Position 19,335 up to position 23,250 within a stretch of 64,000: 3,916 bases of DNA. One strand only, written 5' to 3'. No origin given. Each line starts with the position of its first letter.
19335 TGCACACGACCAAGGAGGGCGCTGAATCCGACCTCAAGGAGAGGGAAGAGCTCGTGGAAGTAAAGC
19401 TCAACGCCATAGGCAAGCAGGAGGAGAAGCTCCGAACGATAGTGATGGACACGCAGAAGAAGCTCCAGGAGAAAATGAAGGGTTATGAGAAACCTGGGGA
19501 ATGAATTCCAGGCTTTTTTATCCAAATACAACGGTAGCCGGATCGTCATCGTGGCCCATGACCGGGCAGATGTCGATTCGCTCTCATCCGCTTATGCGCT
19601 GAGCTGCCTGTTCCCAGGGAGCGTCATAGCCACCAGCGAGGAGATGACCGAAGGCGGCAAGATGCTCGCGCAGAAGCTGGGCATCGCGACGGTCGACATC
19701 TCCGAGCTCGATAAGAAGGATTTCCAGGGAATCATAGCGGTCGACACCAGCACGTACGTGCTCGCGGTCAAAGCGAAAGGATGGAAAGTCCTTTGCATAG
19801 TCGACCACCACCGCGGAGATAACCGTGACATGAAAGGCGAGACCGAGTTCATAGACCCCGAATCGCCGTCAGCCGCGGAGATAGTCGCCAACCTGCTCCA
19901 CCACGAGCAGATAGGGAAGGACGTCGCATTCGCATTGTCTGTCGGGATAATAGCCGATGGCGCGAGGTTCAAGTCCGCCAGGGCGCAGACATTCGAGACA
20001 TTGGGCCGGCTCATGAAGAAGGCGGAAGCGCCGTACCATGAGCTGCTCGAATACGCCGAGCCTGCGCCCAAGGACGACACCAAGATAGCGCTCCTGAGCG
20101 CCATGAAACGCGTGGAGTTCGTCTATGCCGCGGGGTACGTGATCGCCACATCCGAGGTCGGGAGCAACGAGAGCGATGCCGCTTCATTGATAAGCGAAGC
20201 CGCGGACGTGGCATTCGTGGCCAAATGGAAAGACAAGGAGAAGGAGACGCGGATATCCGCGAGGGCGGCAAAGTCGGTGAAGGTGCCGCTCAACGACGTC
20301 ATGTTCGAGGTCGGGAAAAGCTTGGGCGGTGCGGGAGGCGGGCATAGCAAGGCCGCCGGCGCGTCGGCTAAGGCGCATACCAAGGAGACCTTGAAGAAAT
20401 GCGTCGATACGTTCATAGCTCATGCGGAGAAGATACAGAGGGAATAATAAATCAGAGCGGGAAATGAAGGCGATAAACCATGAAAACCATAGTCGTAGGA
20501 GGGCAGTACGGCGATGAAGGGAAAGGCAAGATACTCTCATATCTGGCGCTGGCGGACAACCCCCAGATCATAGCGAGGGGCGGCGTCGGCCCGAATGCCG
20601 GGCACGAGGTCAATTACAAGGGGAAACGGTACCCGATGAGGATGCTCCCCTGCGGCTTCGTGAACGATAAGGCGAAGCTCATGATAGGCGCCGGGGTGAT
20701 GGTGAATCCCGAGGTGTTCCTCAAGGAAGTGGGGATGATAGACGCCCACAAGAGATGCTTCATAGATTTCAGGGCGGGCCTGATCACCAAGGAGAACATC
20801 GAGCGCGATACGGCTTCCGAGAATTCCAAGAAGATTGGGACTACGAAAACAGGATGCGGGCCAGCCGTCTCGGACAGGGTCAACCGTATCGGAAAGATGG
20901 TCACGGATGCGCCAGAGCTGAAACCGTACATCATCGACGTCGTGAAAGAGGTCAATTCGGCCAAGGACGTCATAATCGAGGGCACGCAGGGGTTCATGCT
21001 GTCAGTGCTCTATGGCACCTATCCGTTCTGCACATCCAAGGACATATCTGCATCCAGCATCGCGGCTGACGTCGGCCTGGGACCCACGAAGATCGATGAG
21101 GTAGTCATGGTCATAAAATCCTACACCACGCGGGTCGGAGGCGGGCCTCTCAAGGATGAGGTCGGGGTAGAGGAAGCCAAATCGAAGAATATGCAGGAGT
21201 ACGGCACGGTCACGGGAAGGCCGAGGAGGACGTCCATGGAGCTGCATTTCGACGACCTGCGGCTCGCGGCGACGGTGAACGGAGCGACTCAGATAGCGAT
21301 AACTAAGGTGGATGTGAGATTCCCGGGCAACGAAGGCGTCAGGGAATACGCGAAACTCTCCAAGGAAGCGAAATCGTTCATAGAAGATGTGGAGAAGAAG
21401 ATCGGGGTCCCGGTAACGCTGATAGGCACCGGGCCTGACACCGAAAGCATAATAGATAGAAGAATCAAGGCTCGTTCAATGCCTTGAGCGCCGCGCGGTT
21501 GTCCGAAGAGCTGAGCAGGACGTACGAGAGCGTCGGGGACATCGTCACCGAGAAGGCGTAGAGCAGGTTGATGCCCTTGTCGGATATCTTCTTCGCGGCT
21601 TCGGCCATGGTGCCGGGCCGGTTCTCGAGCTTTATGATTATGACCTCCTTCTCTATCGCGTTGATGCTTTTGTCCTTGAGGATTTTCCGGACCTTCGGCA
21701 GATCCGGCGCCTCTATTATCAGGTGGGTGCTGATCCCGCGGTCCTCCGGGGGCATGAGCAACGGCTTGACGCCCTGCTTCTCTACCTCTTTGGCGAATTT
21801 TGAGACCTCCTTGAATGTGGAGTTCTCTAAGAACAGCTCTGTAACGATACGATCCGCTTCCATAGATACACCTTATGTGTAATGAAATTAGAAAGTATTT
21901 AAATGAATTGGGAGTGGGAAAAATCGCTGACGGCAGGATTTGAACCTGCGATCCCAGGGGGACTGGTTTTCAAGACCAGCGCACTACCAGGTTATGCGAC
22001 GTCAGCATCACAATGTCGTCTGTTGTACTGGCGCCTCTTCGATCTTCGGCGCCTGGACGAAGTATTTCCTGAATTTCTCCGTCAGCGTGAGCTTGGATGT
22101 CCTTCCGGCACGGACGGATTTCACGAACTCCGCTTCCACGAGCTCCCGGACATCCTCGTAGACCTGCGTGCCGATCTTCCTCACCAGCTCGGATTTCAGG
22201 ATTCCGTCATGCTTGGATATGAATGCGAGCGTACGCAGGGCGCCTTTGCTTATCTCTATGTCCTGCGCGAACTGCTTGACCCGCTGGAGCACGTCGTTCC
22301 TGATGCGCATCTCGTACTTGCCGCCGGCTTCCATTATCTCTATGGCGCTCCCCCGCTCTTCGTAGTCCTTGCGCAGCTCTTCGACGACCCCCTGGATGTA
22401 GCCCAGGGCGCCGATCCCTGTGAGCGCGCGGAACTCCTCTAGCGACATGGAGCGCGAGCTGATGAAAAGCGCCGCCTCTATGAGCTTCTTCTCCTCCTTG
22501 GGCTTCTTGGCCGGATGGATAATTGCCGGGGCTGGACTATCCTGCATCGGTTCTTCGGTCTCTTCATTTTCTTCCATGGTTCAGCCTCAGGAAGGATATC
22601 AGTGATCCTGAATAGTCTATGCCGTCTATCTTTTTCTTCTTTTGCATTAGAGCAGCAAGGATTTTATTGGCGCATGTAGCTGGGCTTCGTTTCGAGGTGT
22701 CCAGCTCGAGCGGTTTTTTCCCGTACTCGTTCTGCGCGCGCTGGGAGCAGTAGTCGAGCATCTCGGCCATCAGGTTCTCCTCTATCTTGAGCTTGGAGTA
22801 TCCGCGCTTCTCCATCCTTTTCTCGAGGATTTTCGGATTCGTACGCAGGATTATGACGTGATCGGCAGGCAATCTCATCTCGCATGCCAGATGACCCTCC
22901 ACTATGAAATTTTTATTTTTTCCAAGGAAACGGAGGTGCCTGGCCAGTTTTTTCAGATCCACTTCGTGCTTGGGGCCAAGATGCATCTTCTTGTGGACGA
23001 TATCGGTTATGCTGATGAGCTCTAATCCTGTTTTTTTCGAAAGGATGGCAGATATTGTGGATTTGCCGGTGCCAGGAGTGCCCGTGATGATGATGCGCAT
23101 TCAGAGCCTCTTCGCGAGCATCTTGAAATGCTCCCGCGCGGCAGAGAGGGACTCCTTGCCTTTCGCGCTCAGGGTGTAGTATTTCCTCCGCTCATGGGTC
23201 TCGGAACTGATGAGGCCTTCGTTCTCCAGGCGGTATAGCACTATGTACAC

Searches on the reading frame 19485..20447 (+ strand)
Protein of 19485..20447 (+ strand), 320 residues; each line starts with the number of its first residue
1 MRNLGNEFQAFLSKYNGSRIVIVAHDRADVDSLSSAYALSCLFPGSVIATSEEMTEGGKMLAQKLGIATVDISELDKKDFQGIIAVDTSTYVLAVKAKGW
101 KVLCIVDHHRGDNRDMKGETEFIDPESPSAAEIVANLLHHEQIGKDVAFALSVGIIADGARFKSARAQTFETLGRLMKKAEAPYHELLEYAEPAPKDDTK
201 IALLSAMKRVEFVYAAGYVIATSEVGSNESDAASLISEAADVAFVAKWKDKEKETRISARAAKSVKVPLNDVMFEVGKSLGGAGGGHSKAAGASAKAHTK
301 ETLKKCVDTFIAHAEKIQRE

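Call 8: search_protein_families(library=pfam, proteins=[window:19485-20447:+], max_evalue=0.01)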
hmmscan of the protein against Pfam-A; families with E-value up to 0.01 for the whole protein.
window:19485-20447:+ (320 aa): 2 families
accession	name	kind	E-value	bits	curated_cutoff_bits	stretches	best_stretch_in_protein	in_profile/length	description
PF01368.27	DHH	-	3.5e-11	43.9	28.1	1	19-155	1-125/125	DHH family, N-terminal domain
PF02272.25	DHHA1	-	2.9e-10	41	25.9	1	232-311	21-100/102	DHHA1 domain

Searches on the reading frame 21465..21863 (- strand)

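Call 8: search_protein_families(library=pfam, proteins=[window:21465-21863:-], max_evalue=0.01)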
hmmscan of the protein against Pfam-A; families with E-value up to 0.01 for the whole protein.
window:21465-21863:- (132 aa): 4 families
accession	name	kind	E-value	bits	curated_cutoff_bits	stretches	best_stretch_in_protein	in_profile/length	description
PF19571.5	ACT_8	-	3.5e-08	33.8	23.5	1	11-110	9-107/141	ACT domain pair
PF01842.31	ACT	-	2e-06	27.9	27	1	74-130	2-62/66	ACT domain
PF22629.2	ACT_AHAS_ss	-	0.0017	18.9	27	1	77-125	3-52/67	AHAS small subunit-like ACT domain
PF13840.12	ACT_7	-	0.0057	16.9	27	0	81-131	18-65/65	ACT domain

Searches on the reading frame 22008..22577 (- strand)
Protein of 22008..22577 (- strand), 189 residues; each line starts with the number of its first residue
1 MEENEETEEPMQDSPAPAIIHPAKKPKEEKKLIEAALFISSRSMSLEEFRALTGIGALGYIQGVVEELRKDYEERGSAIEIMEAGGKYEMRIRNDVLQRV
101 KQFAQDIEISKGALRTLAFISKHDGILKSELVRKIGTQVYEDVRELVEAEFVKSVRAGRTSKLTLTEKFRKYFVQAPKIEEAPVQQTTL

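Call 8: search_protein_families(library=pfam, proteins=[window:22008-22577:-], max_evalue=0.01)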
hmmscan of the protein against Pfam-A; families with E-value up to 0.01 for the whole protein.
window:22008-22577:- (189 aa): 1 family
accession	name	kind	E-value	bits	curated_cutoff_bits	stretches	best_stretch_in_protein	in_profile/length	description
PF04079.22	SMC_ScpB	-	4.4e-26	91.8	27.4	1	32-173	2-149/160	Segregation and condensation complex subunit ScpB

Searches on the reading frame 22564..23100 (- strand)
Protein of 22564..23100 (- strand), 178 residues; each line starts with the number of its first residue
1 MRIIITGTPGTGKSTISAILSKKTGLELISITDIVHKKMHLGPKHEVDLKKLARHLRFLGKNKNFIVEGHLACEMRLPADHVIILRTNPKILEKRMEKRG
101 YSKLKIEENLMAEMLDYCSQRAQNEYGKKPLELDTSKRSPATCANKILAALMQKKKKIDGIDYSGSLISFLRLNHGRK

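Call 8: search_protein_families(library=pfam, proteins=[window:22564-23100:-], max_evalue=0.01)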
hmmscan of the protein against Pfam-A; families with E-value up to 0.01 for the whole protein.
window:22564-23100:- (178 aa): 12 families
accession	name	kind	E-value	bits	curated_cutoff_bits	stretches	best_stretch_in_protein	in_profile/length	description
PF13238.12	AAA_18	-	4.1e-20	73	29.4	1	3-115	1-127/128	AAA domain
PF13207.12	AAA_17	-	6.4e-08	33.4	27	1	6-101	1-127/136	AAA domain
PF13521.12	AAA_28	-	0.00024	21.8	27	1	2-27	1-26/164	AAA domain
PF13671.12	AAA_33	-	0.00037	21.3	27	1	3-45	2-44/143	AAA domain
PF01712.25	dNK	-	0.00045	20.5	27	0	3-29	1-27/203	Deoxynucleoside kinase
PF01202.28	SKI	-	0.00065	20.3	22.1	0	9-40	1-32/159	Shikimate kinase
PF00406.28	ADK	-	0.0024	18.4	26.8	0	5-51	1-47/151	Adenylate kinase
PF00004.35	AAA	-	0.0025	18.7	21.2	1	3-32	1-30/131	ATPase family associated with various cellular activities (AAA)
PF20720.3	nSTAND3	-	0.0034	17.5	27.2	1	3-34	20-54/155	Novel STAND NTPase 3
PF07931.18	CPT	-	0.0054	17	22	0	121-150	141-170/172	Chloramphenicol phosphotransferase-like protein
PF03266.21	NTPase_1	-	0.0059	16.9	23.9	0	2-20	1-19/168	NTPase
PF02224.24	Cytidylate_kin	-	0.0073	16.5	26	0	3-35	1-33/211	Cytidylate kinase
